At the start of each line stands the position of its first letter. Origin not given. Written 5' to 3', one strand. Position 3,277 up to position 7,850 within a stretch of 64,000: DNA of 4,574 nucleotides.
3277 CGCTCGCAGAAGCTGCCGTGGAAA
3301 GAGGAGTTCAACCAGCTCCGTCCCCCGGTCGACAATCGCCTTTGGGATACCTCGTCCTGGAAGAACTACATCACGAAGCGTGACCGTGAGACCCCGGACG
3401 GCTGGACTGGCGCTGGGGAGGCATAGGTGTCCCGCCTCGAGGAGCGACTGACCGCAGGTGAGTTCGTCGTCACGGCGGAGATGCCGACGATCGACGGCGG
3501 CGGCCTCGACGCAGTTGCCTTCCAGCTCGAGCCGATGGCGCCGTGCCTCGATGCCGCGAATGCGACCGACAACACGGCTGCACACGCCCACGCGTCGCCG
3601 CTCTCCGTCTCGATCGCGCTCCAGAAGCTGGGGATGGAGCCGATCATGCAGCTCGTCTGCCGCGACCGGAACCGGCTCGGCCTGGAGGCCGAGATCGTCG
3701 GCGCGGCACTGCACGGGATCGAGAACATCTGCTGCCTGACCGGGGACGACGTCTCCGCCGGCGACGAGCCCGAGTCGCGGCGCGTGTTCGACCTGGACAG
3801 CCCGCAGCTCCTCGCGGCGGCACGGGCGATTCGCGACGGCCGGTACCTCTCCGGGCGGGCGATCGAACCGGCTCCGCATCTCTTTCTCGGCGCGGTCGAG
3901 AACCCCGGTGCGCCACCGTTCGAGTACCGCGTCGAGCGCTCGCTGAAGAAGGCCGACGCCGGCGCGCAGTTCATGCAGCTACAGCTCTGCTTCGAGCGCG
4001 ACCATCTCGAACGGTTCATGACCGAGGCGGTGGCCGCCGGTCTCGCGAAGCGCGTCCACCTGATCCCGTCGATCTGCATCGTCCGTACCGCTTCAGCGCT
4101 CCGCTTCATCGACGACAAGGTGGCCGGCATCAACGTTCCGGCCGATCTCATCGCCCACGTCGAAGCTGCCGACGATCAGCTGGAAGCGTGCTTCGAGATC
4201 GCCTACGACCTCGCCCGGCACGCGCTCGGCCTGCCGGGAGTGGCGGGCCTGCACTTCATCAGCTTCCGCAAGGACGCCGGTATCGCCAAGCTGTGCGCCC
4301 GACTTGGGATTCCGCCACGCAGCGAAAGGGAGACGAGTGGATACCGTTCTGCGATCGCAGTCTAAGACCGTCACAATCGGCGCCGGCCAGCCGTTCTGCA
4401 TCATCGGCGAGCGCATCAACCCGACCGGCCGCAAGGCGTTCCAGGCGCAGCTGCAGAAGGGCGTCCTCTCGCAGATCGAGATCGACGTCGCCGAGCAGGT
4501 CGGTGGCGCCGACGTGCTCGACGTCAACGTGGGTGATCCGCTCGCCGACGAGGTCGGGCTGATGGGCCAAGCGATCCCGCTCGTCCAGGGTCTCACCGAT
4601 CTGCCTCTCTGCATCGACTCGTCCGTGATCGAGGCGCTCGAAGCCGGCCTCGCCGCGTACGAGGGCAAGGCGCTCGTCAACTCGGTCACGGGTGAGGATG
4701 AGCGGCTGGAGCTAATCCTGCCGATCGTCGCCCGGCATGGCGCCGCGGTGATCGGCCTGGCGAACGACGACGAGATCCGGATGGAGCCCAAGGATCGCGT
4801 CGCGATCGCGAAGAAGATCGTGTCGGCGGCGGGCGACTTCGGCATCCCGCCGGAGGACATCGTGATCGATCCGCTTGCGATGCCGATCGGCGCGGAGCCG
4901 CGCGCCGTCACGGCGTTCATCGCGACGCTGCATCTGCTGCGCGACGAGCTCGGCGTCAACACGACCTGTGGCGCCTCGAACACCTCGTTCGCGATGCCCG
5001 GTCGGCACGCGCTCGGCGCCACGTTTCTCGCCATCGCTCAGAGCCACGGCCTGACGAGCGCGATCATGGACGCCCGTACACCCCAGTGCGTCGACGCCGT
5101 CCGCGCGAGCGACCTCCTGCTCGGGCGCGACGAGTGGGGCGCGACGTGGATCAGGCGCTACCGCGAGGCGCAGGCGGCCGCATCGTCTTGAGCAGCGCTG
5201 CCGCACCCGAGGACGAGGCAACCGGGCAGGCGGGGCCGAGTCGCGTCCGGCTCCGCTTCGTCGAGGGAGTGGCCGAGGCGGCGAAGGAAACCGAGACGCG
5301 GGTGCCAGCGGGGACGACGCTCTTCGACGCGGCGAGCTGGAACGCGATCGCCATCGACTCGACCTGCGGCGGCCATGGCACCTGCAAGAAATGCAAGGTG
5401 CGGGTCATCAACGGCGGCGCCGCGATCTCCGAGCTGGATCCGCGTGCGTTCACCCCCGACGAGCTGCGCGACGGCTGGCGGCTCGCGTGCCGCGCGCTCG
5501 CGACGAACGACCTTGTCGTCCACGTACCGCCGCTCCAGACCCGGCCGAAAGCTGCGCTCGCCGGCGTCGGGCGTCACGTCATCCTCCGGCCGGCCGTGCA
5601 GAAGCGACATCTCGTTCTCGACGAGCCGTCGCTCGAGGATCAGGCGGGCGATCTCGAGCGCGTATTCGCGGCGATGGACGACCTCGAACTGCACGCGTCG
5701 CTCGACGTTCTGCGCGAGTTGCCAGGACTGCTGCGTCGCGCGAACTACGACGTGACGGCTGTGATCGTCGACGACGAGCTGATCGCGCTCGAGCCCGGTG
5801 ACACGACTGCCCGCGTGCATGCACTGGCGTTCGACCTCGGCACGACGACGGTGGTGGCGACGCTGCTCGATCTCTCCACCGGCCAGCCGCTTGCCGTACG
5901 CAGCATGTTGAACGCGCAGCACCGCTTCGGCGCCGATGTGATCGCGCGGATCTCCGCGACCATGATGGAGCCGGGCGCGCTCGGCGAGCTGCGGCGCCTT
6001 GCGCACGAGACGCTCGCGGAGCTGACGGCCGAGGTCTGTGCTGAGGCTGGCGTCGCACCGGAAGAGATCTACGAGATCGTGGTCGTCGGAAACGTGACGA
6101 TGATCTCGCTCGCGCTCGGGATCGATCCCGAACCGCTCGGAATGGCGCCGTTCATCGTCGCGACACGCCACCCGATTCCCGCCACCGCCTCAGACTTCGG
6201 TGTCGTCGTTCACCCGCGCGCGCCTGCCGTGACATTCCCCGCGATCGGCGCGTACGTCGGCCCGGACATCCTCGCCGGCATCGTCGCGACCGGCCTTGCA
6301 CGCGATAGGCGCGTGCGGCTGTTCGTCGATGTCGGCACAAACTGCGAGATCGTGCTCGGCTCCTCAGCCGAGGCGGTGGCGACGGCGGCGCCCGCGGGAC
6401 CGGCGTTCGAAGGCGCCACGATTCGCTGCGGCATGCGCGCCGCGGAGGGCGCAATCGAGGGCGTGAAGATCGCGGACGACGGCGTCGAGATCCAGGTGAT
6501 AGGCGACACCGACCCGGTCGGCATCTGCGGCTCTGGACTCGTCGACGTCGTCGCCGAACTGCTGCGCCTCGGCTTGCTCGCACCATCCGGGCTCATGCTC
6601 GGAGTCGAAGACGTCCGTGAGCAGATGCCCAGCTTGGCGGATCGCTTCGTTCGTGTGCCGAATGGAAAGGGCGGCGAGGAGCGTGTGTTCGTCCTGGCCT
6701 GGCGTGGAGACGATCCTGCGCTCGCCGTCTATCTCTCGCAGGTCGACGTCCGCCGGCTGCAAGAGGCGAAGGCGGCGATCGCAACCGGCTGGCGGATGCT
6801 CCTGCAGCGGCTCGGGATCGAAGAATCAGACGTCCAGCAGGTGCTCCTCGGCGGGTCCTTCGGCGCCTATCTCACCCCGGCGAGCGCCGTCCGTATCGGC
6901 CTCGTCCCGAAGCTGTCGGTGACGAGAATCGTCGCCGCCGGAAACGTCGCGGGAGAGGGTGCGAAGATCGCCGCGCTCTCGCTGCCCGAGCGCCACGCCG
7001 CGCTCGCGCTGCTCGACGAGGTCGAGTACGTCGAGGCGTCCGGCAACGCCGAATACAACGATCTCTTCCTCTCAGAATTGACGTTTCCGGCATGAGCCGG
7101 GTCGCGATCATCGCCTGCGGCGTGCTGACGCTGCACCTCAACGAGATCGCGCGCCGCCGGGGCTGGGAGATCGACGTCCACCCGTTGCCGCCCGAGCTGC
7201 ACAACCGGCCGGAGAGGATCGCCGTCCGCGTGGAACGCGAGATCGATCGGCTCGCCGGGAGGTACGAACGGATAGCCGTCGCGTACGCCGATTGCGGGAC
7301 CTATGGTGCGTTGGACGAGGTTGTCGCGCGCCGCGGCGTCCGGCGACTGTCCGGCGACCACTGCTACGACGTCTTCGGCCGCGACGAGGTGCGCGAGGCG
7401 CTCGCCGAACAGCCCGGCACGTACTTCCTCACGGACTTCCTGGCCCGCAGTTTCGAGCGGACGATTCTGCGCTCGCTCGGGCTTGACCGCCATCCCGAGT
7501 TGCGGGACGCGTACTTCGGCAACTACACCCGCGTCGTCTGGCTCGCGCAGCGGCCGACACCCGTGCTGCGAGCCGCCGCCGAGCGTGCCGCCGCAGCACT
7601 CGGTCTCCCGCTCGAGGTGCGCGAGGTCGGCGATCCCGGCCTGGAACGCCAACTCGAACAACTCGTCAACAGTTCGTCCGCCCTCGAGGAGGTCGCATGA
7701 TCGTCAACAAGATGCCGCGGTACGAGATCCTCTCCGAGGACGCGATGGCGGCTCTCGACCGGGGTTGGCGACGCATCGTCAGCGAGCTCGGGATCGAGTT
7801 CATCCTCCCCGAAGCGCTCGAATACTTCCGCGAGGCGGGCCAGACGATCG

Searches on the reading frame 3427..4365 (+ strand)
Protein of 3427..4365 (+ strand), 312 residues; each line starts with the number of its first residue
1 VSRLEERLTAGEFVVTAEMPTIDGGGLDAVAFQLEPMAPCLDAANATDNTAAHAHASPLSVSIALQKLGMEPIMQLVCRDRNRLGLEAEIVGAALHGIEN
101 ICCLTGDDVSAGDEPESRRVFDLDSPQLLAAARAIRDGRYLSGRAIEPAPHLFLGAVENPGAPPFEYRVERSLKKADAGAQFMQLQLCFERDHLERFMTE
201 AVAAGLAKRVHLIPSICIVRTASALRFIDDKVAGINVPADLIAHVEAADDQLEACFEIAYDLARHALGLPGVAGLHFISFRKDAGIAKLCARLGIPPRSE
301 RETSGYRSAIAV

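Call 3: search_protein_families(library=pfam, proteins=[window:3427-4365:+])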
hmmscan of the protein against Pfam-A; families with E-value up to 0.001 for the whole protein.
window:3427-4365:+ (312 aa): 1 family
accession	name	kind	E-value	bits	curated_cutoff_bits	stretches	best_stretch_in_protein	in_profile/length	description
PF02219.23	MTHFR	-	3.6e-25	89.3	24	1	45-294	45-287/287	Methylenetetrahydrofolate reductase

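Call 18: search_protein_families(library=ncbifam, proteins=[window:3427-4365:+], max_evalue=0.01)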
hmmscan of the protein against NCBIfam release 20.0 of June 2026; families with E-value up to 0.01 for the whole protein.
window:3427-4365:+ (312 aa): 4 families
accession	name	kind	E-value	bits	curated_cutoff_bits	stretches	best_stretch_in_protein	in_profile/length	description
NF006396.0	PRK08645.1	equivalog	7.6e-38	130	453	1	6-278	316-586/611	bifunctional homocysteine S-methyltransferase/methylenetetrahydrofolate reductase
TIGR00676.1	fadh2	equivalog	9.1e-15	54.7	293.7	1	66-293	55-274/275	methylenetetrahydrofolate reductase [NAD(P)H]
TIGR00677.1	fadh2_euk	equivalog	9.6e-11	41.5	310.05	1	53-295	43-277/281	methylenetetrahydrofolate reductase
NF006950.0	PRK09432.1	equivalog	8.8e-05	21.9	382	1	174-297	171-294/296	methylenetetrahydrofolate reductase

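Call 51: search_solved_structures(query=window:3427-4365:+, max_evalue=0.001, show_alignments=1)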
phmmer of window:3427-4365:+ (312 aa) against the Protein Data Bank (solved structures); distinct sequences matched with E-value up to 0.001: 11.
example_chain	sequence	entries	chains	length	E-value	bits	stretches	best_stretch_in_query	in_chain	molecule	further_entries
3apt_A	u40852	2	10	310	1.4e-12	50.8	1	62-300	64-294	Methylenetetrahydrofolate reductase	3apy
1v93_A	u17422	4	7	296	1.6e-12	50.6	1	62-299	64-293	5,10-Methylenetetrahydrofolate reductase | Methylenetetrahydrofolate reductase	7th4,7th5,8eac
6fcx_A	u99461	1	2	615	6.5e-09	38.8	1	56-298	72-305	Methylenetetrahydrofolate reductase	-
8qa4_A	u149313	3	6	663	7.7e-09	38.5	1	56-298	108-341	Methylenetetrahydrofolate reductase (NADPH)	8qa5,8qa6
1zp3_A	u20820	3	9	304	0.00015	24.5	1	173-297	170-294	5,10-methylenetetrahydrofolate reductase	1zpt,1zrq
1zp4_A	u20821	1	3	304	0.00015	24.4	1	173-297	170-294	5,10-methylenetetrahydrofolate reductase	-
1b5t_A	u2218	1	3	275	0.00015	24.4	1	173-297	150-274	PROTEIN (METHYLENETETRAHYDROFOLATE REDUCTASE)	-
6pey_A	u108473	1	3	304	0.00025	23.7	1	173-297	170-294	Methylenetetrahydrofolate reductase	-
3fst_A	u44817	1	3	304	0.00025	23.7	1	173-297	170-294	5,10-methylenetetrahydrofolate reductase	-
3fsu_A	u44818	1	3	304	0.00025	23.7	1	173-297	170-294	5,10-methylenetetrahydrofolate reductase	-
2fmn_A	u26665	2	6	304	0.00053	22.6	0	173-297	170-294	5,10-methylenetetrahydrofolate reductase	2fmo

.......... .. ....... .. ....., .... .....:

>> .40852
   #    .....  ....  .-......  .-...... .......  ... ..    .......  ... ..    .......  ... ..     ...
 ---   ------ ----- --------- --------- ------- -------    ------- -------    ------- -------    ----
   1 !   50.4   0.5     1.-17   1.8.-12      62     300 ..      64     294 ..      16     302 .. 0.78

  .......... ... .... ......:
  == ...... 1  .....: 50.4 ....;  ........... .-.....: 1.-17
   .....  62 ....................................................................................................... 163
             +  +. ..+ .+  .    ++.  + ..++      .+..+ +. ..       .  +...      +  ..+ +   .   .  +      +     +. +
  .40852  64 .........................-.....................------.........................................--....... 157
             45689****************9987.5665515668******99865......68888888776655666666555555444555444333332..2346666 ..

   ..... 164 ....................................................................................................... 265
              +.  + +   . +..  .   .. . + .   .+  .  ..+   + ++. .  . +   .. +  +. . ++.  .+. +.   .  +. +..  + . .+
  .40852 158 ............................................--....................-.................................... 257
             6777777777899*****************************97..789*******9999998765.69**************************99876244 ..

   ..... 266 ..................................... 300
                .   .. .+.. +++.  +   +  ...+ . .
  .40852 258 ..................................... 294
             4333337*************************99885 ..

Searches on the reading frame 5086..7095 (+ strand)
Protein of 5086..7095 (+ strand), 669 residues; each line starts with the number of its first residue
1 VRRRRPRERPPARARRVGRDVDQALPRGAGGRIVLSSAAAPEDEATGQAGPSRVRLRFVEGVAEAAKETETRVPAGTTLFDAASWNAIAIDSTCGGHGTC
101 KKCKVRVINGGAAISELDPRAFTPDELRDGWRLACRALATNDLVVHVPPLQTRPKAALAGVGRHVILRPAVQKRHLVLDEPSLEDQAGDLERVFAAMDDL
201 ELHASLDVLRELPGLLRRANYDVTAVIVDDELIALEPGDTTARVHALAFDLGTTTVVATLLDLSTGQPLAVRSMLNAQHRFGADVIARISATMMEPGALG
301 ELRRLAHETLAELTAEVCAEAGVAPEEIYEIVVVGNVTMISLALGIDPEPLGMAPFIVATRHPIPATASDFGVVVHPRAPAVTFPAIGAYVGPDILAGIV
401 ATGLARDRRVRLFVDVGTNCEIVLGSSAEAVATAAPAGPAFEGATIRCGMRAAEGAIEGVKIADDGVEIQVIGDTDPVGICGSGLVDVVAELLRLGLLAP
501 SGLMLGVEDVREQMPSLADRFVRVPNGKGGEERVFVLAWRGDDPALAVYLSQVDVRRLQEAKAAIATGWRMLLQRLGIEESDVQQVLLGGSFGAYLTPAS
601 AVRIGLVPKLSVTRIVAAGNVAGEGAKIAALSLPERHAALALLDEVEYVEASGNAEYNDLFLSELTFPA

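Call 3: search_protein_families(library=pfam, proteins=[window:5086-7095:+])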
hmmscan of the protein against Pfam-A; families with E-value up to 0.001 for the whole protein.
window:5086-7095:+ (669 aa): 4 families
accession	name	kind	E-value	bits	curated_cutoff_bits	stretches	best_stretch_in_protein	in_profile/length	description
PF14574.11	RACo_C_ter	-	1.5e-67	227.9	27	1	410-668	2-250/261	C-terminal domain of RACo the ASKHA domain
PF17651.6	Raco_middle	-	4.6e-52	176.4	26.8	1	246-406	2-162/163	RACo middle region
PF17650.6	RACo_linker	-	4.4e-22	78.1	26.2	1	163-241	4-85/86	RACo linker region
PF00111.32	Fer2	-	4e-10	39.9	21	1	67-140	6-77/77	2Fe-2S iron-sulfur cluster binding domain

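Call 18: search_protein_families(library=ncbifam, proteins=[window:5086-7095:+], max_evalue=0.01)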
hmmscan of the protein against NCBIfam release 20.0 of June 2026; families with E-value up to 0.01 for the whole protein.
window:5086-7095:+ (669 aa): 10 families
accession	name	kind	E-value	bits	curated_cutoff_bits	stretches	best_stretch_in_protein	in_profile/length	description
NF040756.1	corr_regen_AcsV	exception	1.4e-119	400.3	800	1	67-664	7-620/632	corrinoid activation/regeneration protein AcsV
TIGR04270.1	Rama_corrin_act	subfamily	4e-29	101.4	500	1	246-627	2-374/534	methylamine methyltransferase corrinoid protein reductive activase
TIGR01941.1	nqrF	equivalog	2.3e-16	59.7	295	1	67-148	40-121/405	NADH:ubiquinone reductase (Na(+)-transporting) subunit F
NF004317.0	PRK05713.1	equivalog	7.8e-10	38.5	338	1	68-147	8-84/312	iron-sulfur-binding ferredoxin reductase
NF007964.0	PRK10684.1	equivalog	2.3e-07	30.1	383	1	67-145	257-332/333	NADH oxidoreductase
NF045803.1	MethMoxFADbindMmoC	equivalog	1.4e-06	27.3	500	1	76-148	21-92/343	aromatic/alkene monooxygenase hydroxylase FAD-binding subunit MmoC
NF058606.1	GlBtMonoRdsGbcB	equivalog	3.9e-06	26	500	1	62-146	280-361/362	glycine betaine monooxygenase reductase subunit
NF040810.1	BenC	equivalog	2.7e-05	23.5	430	1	55-159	4-103/333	benzoate 1,2-dioxygenase electron transfer component BenC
TIGR02007.1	fdx_isc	equivalog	0.0003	20.9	132.1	1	74-149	21-101/110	ISC system 2Fe-2S type ferredoxin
TIGR02008.1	fdx_plant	subfamily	0.001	18.8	81.15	1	63-146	9-89/97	ferredoxin [2Fe-2S]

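Call 64: search_solved_structures(query=window:5188-7095:+, max_evalue=0.00001)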
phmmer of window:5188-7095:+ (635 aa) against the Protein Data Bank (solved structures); distinct sequences matched with E-value up to 0.00001: 8.
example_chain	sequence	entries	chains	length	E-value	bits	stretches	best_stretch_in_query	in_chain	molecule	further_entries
3zyy_X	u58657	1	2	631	2e-95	324.1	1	35-631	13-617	IRON-SULFUR CLUSTER BINDING PROTEIN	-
4c1n_K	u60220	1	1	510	4.1e-84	286.7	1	135-631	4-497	IRON-SULFUR CLUSTER BINDING PROTEIN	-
4c1n_I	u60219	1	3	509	4.5e-84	286.6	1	135-631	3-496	IRON-SULFUR CLUSTER BINDING PROTEIN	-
8a1t_F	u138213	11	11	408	9.8e-07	31.2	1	40-114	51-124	Na(+)-translocating NADH-quinone reductase subunit F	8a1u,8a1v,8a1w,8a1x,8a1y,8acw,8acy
7xk3_F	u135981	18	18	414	1e-06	31.1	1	40-114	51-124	Na(+)-translocating NADH-quinone reductase subunit F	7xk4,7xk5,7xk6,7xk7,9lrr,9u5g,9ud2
3w5u_B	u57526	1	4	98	2.4e-06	29.9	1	33-113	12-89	Ferredoxin-1, chloroplastic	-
1gaq_B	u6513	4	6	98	2.6e-06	29.8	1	33-113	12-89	FERREDOXIN I | Ferredoxin-1, chloroplastic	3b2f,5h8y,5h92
3w5v_B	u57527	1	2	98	5e-06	28.8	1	33-113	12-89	Ferredoxin-1, chloroplastic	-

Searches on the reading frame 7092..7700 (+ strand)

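Call 3: search_protein_families(library=pfam, proteins=[window:7092-7700:+])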
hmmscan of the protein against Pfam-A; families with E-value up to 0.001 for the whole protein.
window:7092-7700:+ (202 aa): 1 family
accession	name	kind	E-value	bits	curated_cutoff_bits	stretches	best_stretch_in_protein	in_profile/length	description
PF07796.16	DUF1638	-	5e-26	91.9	27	1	32-180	2-153/161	Protein of unknown function (DUF1638)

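Call 18: search_protein_families(library=ncbifam, proteins=[window:7092-7700:+], max_evalue=0.01)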
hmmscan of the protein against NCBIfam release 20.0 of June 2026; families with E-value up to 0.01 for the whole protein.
window:7092-7700:+ (202 aa): 0 families
